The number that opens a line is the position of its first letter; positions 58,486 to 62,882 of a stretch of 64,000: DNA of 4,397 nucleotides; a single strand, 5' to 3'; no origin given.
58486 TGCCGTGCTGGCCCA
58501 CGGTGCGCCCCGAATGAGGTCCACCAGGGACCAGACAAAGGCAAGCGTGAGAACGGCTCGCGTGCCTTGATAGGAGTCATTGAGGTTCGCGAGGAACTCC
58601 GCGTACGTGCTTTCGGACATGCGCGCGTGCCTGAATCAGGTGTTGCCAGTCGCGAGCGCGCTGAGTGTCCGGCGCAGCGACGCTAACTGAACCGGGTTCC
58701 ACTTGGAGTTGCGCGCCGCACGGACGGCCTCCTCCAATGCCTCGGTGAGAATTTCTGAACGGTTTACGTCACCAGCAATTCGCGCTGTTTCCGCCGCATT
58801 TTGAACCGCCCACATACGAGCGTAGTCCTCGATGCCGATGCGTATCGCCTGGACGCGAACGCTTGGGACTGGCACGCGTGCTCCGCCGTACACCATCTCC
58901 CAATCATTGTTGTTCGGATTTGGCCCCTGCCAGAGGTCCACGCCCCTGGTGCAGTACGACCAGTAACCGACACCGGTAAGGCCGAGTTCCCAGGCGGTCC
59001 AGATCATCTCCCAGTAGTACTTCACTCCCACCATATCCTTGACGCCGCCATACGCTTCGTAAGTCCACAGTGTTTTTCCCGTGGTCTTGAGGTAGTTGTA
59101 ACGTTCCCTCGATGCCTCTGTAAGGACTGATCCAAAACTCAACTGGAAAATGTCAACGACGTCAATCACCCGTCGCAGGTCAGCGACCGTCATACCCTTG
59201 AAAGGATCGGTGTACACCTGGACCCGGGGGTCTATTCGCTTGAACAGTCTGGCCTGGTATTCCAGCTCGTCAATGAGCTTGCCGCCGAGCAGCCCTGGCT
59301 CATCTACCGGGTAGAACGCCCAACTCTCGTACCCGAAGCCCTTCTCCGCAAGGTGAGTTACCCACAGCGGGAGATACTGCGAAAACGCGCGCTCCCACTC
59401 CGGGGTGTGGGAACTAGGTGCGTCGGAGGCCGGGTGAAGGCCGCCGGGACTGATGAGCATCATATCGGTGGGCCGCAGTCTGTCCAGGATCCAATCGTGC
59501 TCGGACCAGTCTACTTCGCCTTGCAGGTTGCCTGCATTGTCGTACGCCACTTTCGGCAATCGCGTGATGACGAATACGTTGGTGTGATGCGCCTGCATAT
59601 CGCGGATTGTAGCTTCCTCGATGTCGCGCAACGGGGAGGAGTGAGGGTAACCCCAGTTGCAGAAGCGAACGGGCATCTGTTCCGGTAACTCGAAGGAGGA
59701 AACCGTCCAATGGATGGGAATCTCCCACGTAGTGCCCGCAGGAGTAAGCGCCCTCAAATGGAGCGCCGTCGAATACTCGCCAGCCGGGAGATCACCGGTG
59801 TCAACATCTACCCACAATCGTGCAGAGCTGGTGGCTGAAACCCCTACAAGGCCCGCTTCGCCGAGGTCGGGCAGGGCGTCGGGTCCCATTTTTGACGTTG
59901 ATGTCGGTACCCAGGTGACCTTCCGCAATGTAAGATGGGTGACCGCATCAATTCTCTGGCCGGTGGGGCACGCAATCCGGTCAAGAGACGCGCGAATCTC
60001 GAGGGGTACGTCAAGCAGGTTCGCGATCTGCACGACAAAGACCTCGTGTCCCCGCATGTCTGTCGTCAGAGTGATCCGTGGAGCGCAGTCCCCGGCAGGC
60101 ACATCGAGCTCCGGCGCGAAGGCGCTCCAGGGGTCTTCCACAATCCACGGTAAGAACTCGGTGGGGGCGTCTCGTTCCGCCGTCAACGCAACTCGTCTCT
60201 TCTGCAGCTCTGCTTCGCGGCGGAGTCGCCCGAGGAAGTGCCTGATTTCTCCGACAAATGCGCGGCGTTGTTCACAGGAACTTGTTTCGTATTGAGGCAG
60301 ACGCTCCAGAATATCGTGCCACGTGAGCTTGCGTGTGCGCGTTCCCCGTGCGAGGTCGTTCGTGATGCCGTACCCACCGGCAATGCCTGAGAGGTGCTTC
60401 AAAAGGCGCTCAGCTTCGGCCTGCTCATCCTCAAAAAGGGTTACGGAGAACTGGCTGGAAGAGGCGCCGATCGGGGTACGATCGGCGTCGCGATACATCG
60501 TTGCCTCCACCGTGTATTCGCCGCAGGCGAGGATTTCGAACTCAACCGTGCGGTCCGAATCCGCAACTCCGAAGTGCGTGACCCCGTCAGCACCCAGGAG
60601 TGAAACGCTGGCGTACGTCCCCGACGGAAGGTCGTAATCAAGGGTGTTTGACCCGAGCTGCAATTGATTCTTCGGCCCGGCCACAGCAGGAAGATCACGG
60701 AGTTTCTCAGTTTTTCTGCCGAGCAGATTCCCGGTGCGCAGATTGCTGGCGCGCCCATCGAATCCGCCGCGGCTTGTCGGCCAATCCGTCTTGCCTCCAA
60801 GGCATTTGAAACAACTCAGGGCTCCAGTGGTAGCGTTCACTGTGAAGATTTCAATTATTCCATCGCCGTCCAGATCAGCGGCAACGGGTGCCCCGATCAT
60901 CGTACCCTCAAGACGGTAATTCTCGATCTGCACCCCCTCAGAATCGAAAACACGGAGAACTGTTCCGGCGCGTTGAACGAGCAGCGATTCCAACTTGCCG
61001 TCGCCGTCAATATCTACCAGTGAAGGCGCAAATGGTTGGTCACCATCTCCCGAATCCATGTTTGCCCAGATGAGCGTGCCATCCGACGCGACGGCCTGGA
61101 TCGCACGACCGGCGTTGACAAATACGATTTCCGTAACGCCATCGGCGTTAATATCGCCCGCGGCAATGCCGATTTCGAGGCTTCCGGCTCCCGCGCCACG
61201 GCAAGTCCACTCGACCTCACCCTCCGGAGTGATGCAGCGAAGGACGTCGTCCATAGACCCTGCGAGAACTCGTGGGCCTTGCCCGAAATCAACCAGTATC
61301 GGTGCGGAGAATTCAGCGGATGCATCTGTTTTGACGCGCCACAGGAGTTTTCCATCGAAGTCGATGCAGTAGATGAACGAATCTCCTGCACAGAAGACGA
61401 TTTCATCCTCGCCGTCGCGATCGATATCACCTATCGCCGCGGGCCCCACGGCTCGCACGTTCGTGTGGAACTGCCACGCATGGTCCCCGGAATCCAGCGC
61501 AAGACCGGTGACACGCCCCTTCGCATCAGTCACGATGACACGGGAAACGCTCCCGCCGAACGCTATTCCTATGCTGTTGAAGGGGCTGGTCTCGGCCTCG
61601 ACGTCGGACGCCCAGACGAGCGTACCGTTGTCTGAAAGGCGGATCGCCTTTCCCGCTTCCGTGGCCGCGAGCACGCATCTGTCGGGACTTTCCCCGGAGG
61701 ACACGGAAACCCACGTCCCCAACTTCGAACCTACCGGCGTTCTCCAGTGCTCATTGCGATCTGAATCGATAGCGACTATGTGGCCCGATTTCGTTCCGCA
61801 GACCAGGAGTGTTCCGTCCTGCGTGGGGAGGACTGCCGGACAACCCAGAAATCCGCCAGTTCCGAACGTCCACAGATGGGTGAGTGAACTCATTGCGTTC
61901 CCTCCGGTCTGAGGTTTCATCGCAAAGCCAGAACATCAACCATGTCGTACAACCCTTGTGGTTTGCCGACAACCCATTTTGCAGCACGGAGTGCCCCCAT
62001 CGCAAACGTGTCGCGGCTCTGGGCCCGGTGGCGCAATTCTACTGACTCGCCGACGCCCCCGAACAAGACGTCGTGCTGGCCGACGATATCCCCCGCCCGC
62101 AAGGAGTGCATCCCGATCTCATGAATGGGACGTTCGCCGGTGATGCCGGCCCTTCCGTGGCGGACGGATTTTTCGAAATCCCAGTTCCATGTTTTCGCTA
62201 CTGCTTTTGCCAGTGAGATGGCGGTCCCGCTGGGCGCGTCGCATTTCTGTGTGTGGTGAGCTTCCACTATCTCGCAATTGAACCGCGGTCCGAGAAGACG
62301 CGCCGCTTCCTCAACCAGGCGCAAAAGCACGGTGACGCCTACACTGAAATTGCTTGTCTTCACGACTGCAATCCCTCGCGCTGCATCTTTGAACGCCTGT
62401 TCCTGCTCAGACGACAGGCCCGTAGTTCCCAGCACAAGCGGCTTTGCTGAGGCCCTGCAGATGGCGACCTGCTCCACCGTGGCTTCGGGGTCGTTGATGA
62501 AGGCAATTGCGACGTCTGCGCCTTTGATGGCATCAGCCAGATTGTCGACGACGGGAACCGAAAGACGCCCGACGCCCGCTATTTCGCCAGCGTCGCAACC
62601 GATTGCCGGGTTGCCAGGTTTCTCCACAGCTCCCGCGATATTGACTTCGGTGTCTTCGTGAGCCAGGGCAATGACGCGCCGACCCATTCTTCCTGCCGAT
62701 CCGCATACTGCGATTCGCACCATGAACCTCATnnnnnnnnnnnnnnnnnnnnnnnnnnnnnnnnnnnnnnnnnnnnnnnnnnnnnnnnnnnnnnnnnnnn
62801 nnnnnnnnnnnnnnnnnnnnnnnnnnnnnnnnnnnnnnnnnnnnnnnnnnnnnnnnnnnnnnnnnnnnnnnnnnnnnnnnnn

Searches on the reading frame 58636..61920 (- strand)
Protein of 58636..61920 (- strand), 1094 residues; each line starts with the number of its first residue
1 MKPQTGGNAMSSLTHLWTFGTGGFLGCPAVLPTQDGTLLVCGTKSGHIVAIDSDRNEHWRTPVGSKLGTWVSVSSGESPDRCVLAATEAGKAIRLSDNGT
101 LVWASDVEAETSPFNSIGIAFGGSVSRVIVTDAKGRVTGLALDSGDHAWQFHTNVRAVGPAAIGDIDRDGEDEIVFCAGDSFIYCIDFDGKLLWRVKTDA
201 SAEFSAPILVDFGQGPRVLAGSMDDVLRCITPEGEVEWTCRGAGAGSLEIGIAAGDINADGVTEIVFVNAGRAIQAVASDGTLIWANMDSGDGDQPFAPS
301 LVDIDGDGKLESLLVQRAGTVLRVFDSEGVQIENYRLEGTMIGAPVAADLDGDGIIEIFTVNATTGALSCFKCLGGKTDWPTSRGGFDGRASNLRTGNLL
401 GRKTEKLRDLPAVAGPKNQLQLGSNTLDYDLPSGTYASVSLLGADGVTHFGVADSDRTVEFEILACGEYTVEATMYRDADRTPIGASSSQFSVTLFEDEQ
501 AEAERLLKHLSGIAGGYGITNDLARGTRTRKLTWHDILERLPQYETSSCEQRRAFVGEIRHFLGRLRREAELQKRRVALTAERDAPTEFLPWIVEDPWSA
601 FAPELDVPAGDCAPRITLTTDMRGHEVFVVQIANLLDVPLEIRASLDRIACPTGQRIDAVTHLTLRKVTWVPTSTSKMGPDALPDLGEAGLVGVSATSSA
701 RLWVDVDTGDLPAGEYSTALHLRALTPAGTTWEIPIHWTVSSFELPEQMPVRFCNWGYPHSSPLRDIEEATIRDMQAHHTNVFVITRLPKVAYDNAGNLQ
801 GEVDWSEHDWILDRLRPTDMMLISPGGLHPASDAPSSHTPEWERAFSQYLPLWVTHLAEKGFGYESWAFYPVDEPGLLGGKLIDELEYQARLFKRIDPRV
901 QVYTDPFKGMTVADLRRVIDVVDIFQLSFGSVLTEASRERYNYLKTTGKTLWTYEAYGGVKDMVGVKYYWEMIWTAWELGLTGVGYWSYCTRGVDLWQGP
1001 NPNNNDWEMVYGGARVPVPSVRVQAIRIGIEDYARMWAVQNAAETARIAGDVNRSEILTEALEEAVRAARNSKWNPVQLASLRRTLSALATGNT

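Call 71: search_protein_families(library=pfam, proteins=[window:58636-61920:-], max_evalue=0.00001)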
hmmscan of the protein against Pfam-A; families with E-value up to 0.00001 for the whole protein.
window:58636-61920:- (1094 aa): 5 families
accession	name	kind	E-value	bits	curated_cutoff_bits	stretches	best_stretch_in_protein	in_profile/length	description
PF13570.13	Beta-prop_ACSF4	-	4.5e-19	69.5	133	1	11-211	79-265/329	Beta-alanine-activating enzyme, beta-propeller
PF25292.1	Beta-prop_CGLA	-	1.6e-18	67.7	26.8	1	129-236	3-108/316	Lambda-carrageenase beta-propeller domain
PF13360.13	PQQ_2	-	8.9e-16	58.7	27.6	2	16-150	16-143/233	Outer membrane protein assembly factor BamB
PF13517.12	FG-GAP_3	-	5.9e-09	36.8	26.9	0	256-311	1-58/61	FG-GAP-like repeat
PF01839.29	FG-GAP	-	7.2e-06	26.2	22.1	0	252-271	5-23/37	FG-GAP repeat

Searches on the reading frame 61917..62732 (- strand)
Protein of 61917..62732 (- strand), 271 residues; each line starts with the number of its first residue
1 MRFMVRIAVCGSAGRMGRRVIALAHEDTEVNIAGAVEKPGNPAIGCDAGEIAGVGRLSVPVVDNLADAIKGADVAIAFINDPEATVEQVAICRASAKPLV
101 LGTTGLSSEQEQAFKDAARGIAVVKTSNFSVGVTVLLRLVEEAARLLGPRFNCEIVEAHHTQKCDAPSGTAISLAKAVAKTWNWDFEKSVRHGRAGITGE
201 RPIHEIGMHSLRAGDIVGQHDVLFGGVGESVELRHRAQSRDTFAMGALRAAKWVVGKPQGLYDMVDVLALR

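Call 71: search_protein_families(library=pfam, proteins=[window:61917-62732:-], max_evalue=0.00001)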
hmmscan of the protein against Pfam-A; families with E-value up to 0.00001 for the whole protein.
window:61917-62732:- (271 aa): 2 families
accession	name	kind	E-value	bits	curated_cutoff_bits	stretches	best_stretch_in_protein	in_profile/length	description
PF05173.19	DapB_C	-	2e-43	147.7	27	1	132-268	1-121/121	Dihydrodipicolinate reductase, C-terminus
PF01113.26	DapB_N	-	6e-31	107.6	25.6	1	5-129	1-124/124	Dihydrodipicolinate reductase, N-terminus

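Call 79: find_encoding_contigs(protein=window:61917-62732:-, flank=10000, max_places=3)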
Protein window:61917-62732:- (271 aa): no gene with exactly this product is on record in the collection.
